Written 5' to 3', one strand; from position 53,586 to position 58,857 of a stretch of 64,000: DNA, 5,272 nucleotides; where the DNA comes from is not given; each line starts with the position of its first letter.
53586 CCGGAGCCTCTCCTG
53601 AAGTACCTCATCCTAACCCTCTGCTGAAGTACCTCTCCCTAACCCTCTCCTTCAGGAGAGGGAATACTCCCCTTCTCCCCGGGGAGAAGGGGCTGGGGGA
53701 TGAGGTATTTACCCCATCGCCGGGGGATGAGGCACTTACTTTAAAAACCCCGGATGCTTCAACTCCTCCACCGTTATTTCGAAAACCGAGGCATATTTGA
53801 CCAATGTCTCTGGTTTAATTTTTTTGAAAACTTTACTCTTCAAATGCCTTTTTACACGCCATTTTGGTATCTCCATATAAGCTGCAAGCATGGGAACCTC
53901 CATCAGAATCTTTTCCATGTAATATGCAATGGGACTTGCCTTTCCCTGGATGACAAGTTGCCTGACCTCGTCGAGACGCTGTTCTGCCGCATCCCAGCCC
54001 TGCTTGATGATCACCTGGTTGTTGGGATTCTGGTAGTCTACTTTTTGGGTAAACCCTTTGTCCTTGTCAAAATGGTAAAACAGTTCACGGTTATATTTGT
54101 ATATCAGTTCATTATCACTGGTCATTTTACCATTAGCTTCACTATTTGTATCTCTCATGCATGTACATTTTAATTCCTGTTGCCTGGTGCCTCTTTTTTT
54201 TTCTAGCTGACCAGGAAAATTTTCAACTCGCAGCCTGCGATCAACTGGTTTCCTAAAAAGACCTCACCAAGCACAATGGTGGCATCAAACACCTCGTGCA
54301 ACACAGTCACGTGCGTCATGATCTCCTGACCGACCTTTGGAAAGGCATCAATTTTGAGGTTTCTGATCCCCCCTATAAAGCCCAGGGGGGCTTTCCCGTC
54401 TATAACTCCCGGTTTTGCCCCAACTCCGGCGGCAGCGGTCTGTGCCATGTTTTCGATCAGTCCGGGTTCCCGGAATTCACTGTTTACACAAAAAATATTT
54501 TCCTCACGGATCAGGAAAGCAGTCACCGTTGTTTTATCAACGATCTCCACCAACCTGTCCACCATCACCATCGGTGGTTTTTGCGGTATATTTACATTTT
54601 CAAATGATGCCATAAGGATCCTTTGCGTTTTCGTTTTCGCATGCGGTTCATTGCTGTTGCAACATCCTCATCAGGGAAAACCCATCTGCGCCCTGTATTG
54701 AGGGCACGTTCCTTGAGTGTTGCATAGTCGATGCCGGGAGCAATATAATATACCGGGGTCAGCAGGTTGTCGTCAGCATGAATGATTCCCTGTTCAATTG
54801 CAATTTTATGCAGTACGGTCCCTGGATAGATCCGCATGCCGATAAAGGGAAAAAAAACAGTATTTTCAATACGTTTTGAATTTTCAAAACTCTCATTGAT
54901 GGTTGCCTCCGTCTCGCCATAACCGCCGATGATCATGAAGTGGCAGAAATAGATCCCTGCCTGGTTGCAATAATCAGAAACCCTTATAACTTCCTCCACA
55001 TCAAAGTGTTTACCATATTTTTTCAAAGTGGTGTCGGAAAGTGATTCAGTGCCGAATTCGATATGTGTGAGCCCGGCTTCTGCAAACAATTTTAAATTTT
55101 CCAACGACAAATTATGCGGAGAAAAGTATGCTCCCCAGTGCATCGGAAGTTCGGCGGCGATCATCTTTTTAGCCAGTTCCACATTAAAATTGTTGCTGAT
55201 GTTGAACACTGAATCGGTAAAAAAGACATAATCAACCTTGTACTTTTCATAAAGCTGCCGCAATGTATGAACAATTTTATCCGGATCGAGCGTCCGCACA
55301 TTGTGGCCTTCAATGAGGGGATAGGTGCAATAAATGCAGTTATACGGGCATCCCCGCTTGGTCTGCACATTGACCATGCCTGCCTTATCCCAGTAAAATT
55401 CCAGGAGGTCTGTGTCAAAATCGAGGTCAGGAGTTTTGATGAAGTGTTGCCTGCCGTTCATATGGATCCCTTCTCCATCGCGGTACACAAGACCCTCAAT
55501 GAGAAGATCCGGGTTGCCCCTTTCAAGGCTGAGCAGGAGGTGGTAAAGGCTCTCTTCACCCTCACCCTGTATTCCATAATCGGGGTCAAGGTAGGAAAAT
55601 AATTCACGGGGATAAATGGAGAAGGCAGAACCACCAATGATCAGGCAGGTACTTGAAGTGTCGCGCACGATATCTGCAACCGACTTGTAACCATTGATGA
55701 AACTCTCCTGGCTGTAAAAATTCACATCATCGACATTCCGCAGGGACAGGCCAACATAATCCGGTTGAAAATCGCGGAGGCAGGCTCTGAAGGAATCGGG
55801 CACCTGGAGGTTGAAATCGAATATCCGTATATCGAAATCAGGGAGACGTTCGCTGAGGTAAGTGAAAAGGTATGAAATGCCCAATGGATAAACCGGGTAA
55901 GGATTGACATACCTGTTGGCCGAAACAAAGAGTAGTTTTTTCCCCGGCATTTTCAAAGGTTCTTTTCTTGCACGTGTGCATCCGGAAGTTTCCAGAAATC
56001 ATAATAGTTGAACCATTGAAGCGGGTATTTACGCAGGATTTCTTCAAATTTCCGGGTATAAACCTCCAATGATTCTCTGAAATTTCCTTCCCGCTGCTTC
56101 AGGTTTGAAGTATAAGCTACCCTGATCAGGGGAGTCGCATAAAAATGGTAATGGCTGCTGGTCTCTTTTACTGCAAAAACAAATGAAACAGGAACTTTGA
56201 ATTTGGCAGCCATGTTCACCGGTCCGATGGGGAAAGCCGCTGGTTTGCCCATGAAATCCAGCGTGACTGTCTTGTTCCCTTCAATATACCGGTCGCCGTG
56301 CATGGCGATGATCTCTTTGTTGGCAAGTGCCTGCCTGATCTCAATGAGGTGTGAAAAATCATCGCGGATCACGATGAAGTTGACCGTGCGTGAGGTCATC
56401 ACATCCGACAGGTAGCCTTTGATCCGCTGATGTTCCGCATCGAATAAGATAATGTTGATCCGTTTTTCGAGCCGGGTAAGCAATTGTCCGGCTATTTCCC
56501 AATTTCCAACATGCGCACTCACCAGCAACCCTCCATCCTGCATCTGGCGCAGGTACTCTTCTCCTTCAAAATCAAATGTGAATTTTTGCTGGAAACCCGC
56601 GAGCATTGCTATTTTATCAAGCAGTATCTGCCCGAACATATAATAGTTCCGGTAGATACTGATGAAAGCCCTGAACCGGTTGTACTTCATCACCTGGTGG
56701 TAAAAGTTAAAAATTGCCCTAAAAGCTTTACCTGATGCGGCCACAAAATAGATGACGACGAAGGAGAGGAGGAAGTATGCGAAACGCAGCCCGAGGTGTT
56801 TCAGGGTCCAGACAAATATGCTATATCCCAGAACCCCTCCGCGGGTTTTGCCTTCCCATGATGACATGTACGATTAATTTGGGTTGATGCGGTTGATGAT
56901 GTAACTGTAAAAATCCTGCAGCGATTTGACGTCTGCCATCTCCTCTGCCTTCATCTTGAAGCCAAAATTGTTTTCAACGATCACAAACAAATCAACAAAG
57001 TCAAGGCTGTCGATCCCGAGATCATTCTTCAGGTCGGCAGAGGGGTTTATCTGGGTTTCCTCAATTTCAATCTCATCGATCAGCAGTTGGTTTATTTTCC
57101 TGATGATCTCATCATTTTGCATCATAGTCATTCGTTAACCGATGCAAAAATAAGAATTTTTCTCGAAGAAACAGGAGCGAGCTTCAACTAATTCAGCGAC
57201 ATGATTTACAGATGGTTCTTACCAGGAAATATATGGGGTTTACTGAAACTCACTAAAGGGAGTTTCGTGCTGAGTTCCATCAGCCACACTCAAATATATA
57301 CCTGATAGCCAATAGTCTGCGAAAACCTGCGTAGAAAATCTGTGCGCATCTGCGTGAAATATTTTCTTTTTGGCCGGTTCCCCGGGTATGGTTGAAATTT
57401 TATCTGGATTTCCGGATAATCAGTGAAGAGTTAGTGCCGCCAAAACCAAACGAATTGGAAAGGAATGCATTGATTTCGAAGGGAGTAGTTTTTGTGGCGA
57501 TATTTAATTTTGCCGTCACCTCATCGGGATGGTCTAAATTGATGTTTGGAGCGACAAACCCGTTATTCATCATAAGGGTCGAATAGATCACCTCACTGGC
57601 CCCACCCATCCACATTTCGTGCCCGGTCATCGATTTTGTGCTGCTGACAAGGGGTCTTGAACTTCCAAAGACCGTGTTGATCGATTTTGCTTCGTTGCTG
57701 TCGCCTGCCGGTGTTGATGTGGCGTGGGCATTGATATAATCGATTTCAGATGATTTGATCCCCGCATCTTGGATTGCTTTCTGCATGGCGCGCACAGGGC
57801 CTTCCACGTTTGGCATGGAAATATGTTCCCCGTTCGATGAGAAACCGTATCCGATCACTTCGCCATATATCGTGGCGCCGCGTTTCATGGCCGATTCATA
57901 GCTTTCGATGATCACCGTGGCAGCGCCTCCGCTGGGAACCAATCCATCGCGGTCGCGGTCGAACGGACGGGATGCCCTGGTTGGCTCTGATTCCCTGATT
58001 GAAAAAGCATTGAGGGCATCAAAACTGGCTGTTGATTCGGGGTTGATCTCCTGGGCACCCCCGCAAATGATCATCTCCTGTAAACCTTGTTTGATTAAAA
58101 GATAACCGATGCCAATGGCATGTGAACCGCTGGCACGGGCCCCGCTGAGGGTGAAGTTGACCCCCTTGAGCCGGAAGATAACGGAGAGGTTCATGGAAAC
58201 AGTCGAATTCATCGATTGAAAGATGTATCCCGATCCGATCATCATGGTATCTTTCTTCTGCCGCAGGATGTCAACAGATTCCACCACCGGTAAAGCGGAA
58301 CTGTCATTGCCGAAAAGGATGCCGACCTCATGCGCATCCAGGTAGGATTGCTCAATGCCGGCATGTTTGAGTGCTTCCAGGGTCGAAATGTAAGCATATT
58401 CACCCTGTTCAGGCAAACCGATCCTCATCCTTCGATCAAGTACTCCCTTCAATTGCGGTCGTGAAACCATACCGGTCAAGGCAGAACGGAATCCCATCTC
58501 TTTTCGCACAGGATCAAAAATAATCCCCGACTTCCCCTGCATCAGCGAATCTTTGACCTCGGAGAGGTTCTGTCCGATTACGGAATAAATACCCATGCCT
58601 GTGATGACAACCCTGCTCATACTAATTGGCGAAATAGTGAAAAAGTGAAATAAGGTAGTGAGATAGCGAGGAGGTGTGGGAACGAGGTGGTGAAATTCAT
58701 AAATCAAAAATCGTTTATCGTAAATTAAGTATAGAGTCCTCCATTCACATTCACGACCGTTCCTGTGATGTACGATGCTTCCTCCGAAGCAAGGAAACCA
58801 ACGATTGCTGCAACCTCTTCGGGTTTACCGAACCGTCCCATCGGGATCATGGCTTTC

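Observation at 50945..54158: Tandem duplicated two-gene module (small HTH-like protein + BtrH-like Cys protein) wired to the ABC exporter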

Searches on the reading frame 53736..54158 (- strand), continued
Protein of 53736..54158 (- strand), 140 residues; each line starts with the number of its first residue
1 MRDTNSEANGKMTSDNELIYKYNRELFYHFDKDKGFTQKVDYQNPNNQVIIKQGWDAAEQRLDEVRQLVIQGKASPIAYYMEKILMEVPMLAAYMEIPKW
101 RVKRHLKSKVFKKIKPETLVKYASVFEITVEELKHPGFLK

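Call 90: search_protein_families(library=ncbifam, proteins=[L082:3605-4099:+, L082:2673-3545:+, L083:3716-5407:+, P0292, P0300, P0394], max_evalue=0.001)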
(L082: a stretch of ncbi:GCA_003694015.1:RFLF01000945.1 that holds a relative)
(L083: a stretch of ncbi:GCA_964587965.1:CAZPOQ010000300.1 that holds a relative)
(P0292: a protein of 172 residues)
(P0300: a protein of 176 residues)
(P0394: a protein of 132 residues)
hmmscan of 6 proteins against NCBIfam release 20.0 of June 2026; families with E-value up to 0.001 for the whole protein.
L082:3605-4099:+ (164 aa): 2 families
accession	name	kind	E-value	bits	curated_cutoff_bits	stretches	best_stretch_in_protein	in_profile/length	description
NF053545.1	flexirubin_DarG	equivalog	5.4e-33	113.9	170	1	1-126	1-128/129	flexirubin biosynthesis protein DarG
NF053536.1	DarG_fam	subfamily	6.9e-33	113.6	70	1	1-129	1-130/131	DarG family dialkylresorcinol biosynthesis protein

L082:2673-3545:+ (290 aa): 0 families

L083:3716-5407:+ (563 aa): 14 families
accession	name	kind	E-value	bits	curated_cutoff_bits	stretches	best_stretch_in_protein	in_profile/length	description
NF006617.0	PRK09184.1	subfamily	1.6e-16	60.1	70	1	475-562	7-94/96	phosphopantetheine-binding protein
NF038293.1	permease_SagH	equivalog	2.6e-09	36.4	450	1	281-424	199-338/370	SagH family ABC transporter permease subunit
NF033858.1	ABC2_perm_RbbA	equivalog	6.4e-09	34.3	1050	1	18-144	542-658/909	ribosome-associated ATPase/putative transporter RbbA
TIGR00025.1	Mtu_efflux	paralog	1.7e-07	31.1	146.9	1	263-425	43-201/238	ABC transporter efflux protein, DrrB family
NF058660.1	cispen_ACP_AmcB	equivalog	2e-07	31.1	80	1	513-562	30-79/80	cispentacin biosynthesis acyl carrier protein AmcB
TIGR00517.1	acyl_carrier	equivalog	5e-06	26.3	70.45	1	516-561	33-76/77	acyl carrier protein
TIGR01291.1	nodJ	subfamily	1.1e-05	25.1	206.65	1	347-452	140-244/253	ABC-2 type transporter, NodJ family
NF005480.0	PRK07081.1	equivalog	2.2e-05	24.3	72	1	517-560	32-75/83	acyl carrier protein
NF002148.0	PRK00982.1-2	subfamily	4.9e-05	23.1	71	1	515-561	33-77/79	acyl carrier protein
NF002147.0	PRK00982.1-1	equivalog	9.1e-05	22.2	84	1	518-562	39-81/83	acyl carrier protein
NF002150.0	PRK00982.1-4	subfamily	0.00014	22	66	1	516-562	35-79/80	acyl carrier protein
NF002151.0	PRK00982.1-5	equivalog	0.00025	21.1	92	1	516-561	33-76/78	acyl carrier protein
TIGR03061.1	pip_yhgE_Nterm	subfamily_domain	0.00031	20.4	96.15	0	35-142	15-121/164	YhgE/Pip family protein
NF002149.0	PRK00982.1-3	equivalog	0.00032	20.6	106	1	516-561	33-76/78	acyl carrier protein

P0292 (172 aa): 2 families
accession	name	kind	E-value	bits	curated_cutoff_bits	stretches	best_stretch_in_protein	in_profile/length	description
NF053536.1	DarG_fam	subfamily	4.2e-44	149.9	70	1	1-127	1-127/131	DarG family dialkylresorcinol biosynthesis protein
NF053545.1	flexirubin_DarG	equivalog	7.7e-38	129.6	170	1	1-127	1-128/129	flexirubin biosynthesis protein DarG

P0300 (176 aa): 4 families
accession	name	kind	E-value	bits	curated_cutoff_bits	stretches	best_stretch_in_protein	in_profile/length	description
NF053545.1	flexirubin_DarG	equivalog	8.9e-30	103.5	170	1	88-163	53-128/129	flexirubin biosynthesis protein DarG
NF053536.1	DarG_fam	subfamily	7.6e-29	100.5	70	1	88-166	52-130/131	DarG family dialkylresorcinol biosynthesis protein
TIGR01967.1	DEAH_box_HrpA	equivalog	1.4e-19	69.4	722.75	1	7-92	802-890/1284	ATP-dependent RNA helicase HrpA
NF008348.1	PRK11131.1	equivalog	1.7e-14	52.1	1400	1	9-92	810-893/1287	ATP-dependent RNA helicase HrpA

P0394 (132 aa): 2 families
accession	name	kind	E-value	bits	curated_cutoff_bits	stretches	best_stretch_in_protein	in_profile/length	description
NF053536.1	DarG_fam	subfamily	4.2e-26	91.6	70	1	11-130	12-130/131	DarG family dialkylresorcinol biosynthesis protein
NF053545.1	flexirubin_DarG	equivalog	1.6e-25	89.7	170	1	9-128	10-129/129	flexirubin biosynthesis protein DarG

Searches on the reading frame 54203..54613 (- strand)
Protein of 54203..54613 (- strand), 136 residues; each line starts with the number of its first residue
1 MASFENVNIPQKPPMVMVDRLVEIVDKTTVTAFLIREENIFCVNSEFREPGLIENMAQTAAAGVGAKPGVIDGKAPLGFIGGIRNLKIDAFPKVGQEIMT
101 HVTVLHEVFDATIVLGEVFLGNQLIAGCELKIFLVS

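Call 3: search_protein_families(library=pfam, proteins=[window:54203-54613:-], max_evalue=0.01)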
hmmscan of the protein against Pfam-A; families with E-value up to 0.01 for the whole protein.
window:54203-54613:- (136 aa): 0 families

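Call 6: search_protein_families(library=ncbifam, proteins=[window:54203-54613:-], max_evalue=0.01)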
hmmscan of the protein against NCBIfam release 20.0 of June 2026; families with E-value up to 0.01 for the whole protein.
window:54203-54613:- (136 aa): 2 families
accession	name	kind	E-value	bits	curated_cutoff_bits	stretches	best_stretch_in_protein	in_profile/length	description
NF000582.1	PRK00006.1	equivalog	5.2e-06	26.4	113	1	9-132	9-135/137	3-hydroxyacyl-ACP dehydratase FabZ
TIGR01750.1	fabZ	equivalog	0.00018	21.4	155.15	1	9-132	10-139/141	3-hydroxyacyl-ACP dehydratase FabZ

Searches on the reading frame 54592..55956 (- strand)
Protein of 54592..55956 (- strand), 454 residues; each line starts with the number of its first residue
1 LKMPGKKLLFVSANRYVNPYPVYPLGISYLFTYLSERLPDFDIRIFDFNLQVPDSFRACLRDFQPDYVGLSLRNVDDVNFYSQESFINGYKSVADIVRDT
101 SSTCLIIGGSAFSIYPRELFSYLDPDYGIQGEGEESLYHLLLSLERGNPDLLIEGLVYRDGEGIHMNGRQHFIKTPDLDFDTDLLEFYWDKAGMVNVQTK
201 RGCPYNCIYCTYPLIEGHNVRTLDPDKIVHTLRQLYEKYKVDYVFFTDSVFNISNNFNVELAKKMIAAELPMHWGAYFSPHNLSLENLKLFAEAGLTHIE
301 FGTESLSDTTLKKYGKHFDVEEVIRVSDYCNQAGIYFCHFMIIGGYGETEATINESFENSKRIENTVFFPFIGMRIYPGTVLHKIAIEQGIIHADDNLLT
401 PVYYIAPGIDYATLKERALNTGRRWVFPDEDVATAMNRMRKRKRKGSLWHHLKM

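Call 3: search_protein_families(library=pfam, proteins=[window:54592-55956:-], max_evalue=0.01)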
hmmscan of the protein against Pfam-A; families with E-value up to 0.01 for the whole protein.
window:54592-55956:- (454 aa): 2 families
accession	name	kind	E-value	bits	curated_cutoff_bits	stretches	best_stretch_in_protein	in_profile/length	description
PF04055.27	Radical_SAM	-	3e-21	76.7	29.5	1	200-357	4-163/166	Radical SAM superfamily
PF02310.24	B12-binding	-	1.3e-09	38.3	32.1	1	20-140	10-120/121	B12 binding domain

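Call 6: search_protein_families(library=ncbifam, proteins=[window:54592-55956:-], max_evalue=0.01)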
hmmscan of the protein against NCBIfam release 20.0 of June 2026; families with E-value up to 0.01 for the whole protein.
window:54592-55956:- (454 aa): 27 families (the best 25 are shown)
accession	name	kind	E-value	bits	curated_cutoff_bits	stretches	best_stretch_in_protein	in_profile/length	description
TIGR04072.2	rSAM_ladder_B12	equivalog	1.1e-126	423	360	1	7-452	1-441/443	lipid biosynthesis B12-binding/radical SAM protein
TIGR04385.1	B12_rSAM_cofa1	equivalog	3.5e-59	201.2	450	1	22-405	18-413/438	B12 lower ligand biosynthesis radical SAM protein BzaD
TIGR04428.1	B12_rSAM_trp_MT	equivalog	4.6e-34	117.7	500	2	17-163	5-156/558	tryptophan 2-C-methyltransferase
NF045585.1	rSAM_slr0320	equivalog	2.6e-32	112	775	2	99-401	135-452/511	photosystem II high light acclimation radical SAM protein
TIGR04479.1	bcpD_PhpK_rSAM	subfamily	8.3e-31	106.9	600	1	19-360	67-406/504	PhpK family radical SAM P-methyltransferase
TIGR03471.1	HpnJ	equivalog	2.3e-26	92.7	577.6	1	191-399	194-400/472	hopanoid biosynthesis associated radical SAM protein HpnJ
TIGR04013.1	B12_SAM_MJ_1487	hypoth_equivalog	5.6e-23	81.4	251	1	77-363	45-333/382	TIGR04013 family B12-binding domain/radical SAM domain-containing protein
NF033070.1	rSAM_AprD4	equivalog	1.6e-22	80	500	1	192-400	194-404/456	AprD4 family radical SAM diol-dehydratase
NF038361.1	rSAM_Sden_1168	equivalog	5.6e-20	71.4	575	1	88-397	156-484/560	Sden_1168 family B12-binding radical SAM P-methyltransferase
TIGR02026.1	BchE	equivalog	1.8e-19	70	481.35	1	126-358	117-360/497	magnesium-protoporphyrin IX monomethyl ester anaerobic oxidative cyclase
TIGR04014.1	B12_SAM_MJ_0865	equivalog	2.5e-17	62.8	360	1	91-388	55-360/434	methyl-coenzyme M reductase glutamine C-methyltransferase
TIGR03975.1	rSAM_ocin_1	subfamily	8.8e-17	60.8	281.85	1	126-355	183-422/606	RiPP maturation radical SAM C-methyltransferase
TIGR04367.1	HpnR_B12_rSAM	equivalog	4.2e-16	58.6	650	1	37-339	33-329/490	hopanoid C-3 methylase HpnR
TIGR04295.1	B12_rSAM_oligo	hypoth_equivalog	8.1e-13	47.8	400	1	92-314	92-312/422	TIGR04295 family B12-binding domain-containing radical SAM protein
TIGR04190.1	B12_SAM_Ta0216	equivalog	1.1e-10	40.8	500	1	88-329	94-359/554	TIGR04190 family B12-binding domain/radical SAM domain protein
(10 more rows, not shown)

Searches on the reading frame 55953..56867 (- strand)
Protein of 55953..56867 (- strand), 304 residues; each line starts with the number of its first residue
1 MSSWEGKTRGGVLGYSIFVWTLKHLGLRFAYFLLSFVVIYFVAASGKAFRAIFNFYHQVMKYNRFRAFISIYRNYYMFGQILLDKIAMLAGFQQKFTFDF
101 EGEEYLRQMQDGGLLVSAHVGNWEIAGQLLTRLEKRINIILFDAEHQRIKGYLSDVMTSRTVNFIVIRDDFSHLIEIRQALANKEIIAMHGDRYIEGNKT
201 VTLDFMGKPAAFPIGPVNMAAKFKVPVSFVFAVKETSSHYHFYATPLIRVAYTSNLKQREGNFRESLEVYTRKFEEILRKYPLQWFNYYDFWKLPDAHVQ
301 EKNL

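Call 3: search_protein_families(library=pfam, proteins=[window:55953-56867:-], max_evalue=0.01)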
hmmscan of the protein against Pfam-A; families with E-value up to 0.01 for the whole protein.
window:55953-56867:- (304 aa): 1 family
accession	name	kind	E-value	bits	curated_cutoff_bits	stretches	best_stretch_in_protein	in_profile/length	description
PF03279.18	Lip_A_acyltrans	-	9.7e-13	48.4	22.3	1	73-289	78-290/295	Bacterial lipid A biosynthesis acyltransferase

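Call 6: search_protein_families(library=ncbifam, proteins=[window:55953-56867:-], max_evalue=0.01)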
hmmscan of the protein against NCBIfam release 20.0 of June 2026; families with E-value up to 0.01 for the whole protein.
window:55953-56867:- (304 aa): 6 families
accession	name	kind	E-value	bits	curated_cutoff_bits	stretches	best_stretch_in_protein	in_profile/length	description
NF006270.0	PRK08419.1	equivalog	2.5e-13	50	248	1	71-292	68-288/298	lipid A biosynthesis lauroyl acyltransferase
NF005150.0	PRK06628.1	equivalog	9e-09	35.1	350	1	101-293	103-289/290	lipid A biosynthesis lauroyl acyltransferase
NF005919.0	PRK07920.1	equivalog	9.1e-09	34.8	209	1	91-292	96-293/311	phosphatidylinositol mannoside acyltransferase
NF006487.0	PRK08905.1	equivalog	2.7e-06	26.6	281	1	105-298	96-279/290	lysophospholipid acyltransferase family protein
NF005120.0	PRK06553.1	equivalog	1.4e-05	24.6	273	1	105-293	126-307/308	lipid A biosynthesis lauroyl acyltransferase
TIGR02207.1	lipid_A_htrB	subfamily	0.00017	21.1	297.8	1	98-251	104-257/303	LpxL/LpxP family Kdo(2)-lipid IV(A) lauroyl/palmitoleoyl acyltransferase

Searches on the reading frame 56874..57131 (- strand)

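Call 15: search_protein_families(library=ncbifam, proteins=[window:56874-57131:-], max_evalue=1e-8)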
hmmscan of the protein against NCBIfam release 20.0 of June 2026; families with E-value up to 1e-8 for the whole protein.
window:56874-57131:- (85 aa): 10 families
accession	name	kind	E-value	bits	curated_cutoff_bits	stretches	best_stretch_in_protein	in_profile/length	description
NF002148.0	PRK00982.1-2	subfamily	9.6e-17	60.6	71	1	6-81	2-77/79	acyl carrier protein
NF003757.0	PRK05350.1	equivalog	6.6e-16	58.2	65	1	3-78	1-76/83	acyl carrier protein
NF002150.0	PRK00982.1-4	subfamily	7.7e-14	51.7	66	1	4-81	1-78/80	acyl carrier protein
TIGR00517.1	acyl_carrier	equivalog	3.6e-13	49.2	70.45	1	6-81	1-76/77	acyl carrier protein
NF009104.0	PRK12449.1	equivalog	1.7e-12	47.1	70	1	4-82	1-79/80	acyl carrier protein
NF002147.0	PRK00982.1-1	equivalog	1.2e-11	44.3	84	1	3-80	2-79/83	acyl carrier protein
NF002151.0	PRK00982.1-5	equivalog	1.5e-11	44.2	92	1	8-79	3-74/78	acyl carrier protein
NF002149.0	PRK00982.1-3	equivalog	1.2e-10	41.2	106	1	8-80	3-75/78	acyl carrier protein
NF058660.1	cispen_ACP_AmcB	equivalog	2.6e-10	40.4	80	1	9-77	2-74/80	cispentacin biosynthesis acyl carrier protein AmcB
NF040636.1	AcpM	exception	3.9e-10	39.6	146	1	6-78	3-75/93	meromycolate extension acyl carrier protein AcpM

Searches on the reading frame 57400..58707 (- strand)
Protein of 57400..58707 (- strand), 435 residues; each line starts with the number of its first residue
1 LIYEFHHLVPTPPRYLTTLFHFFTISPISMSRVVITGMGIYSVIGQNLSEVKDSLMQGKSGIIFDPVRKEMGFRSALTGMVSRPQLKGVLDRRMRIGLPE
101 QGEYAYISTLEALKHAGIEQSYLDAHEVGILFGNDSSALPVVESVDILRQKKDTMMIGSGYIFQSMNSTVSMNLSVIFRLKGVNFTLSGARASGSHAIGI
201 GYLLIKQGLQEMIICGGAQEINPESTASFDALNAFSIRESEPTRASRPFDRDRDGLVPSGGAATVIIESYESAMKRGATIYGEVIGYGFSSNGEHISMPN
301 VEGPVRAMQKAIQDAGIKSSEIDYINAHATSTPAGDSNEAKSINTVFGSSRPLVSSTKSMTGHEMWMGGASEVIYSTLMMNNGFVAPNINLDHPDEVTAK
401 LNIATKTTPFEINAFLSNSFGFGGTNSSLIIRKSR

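Call 9: search_protein_families(library=ncbifam, proteins=[window:57400-58707:-], max_evalue=0.00001)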
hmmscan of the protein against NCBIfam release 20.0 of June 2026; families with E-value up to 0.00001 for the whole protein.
window:57400-58707:- (435 aa): 21 families
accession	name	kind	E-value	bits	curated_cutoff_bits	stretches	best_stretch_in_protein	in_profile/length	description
NF005935.0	PRK07967.1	equivalog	8.5e-117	390.4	630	1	30-434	1-404/406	beta-ketoacyl-ACP synthase I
TIGR03150.1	fabF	equivalog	1.4e-101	340.1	493.75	1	32-432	2-407/407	beta-ketoacyl-ACP synthase II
NF005589.0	PRK07314.1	subfamily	2.8e-99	332.7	387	1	29-433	2-411/413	beta-ketoacyl-ACP synthase II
NF006587.0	PRK09116.1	equivalog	1.2e-89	300.9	470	1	30-433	1-406/408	beta-ketoacyl-ACP synthase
NF004970.0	PRK06333.1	subfamily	7.8e-82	275.4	525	1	29-433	2-421/424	beta-ketoacyl-ACP synthase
NF006274.0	PRK08439.1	equivalog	3.4e-80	269.8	621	1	30-433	1-405/406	beta-ketoacyl-ACP synthase II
NF006434.0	PRK08722.1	equivalog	4.2e-73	246.6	759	1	29-433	2-413/414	beta-ketoacyl-ACP synthase II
NF005490.0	PRK07103.1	equivalog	7e-71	239.5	445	1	29-434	2-413/414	polyketide beta-ketoacyl:acyl carrier protein synthase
NF005076.0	PRK06501.1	equivalog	2.9e-67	227.4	629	1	33-433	13-422/425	beta-ketoacyl-ACP synthase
NF006618.0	PRK09185.1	subfamily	1.2e-59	202.3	407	1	30-433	2-392/394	beta-ketoacyl-ACP synthase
NF005916.1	PRK07910.1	equivalog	1.2e-55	189.2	560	1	30-431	11-415/418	KasA/KasB family beta-ketoacyl-ACP synthase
NF004618.0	PRK05952.1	equivalog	1.7e-55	188.5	455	1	32-433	3-382/384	beta-ketoacyl-ACP synthase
NF058662.1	cispenta_AmcF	equivalog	6.5e-51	173.5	325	1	185-432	123-368/369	cispentacin biosynthesis acyltransferase subunit AmcF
NF040607.1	mycolic_Pks13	equivalog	2.1e-30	105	2100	1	109-433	196-525/1680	polyketide synthase Pks13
NF045894.1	PKS_plus_SDR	equivalog_domain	1.2e-26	92.7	1740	1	110-433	99-426/1515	type I polyketide synthase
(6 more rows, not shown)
